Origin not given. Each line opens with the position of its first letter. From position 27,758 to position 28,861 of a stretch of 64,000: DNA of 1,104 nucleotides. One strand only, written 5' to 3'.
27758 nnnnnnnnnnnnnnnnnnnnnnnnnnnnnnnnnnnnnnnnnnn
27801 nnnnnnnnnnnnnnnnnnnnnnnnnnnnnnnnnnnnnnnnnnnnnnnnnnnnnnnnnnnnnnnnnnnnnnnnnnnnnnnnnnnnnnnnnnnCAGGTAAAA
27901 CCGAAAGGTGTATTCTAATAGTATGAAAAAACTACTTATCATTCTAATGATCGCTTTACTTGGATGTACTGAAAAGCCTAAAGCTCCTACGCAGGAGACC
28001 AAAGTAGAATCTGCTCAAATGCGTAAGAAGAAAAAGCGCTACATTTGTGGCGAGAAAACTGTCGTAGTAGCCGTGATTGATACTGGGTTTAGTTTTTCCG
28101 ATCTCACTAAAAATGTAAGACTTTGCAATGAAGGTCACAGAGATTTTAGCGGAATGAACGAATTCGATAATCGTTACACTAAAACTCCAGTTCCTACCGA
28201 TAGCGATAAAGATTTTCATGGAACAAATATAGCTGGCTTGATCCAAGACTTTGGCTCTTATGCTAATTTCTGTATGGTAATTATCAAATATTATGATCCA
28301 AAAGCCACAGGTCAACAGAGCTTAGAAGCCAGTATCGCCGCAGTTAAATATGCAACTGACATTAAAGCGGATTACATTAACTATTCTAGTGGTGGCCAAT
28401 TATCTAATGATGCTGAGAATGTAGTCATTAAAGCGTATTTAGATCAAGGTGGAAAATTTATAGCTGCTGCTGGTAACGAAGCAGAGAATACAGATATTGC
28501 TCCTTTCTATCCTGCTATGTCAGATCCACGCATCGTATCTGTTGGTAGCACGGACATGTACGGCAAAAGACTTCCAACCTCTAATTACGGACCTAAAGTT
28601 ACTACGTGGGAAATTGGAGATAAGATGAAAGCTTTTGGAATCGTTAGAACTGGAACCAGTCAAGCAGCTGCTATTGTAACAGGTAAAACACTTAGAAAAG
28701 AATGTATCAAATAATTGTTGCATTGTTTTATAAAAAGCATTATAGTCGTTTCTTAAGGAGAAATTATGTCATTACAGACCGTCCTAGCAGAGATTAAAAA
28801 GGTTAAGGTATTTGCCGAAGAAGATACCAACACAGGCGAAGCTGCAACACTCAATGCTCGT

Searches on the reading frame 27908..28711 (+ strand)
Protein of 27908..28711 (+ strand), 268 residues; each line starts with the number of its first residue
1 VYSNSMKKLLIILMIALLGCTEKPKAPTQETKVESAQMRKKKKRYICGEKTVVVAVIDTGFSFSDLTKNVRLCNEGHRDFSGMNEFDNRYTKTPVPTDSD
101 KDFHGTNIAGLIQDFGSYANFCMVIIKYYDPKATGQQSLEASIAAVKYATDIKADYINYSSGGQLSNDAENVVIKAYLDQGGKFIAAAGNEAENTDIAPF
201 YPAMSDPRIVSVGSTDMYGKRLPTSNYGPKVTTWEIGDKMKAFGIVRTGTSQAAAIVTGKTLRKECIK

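Call 18: search_protein_families(library=pfam, proteins=[window:27908-28711:+], max_evalue=0.01)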
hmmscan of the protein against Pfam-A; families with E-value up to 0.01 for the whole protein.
window:27908-28711:+ (268 aa): 1 family
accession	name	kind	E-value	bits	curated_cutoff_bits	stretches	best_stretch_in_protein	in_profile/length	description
PF00082.27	Peptidase_S8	-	6.3e-16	59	21.8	1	50-259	2-248/288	Subtilase family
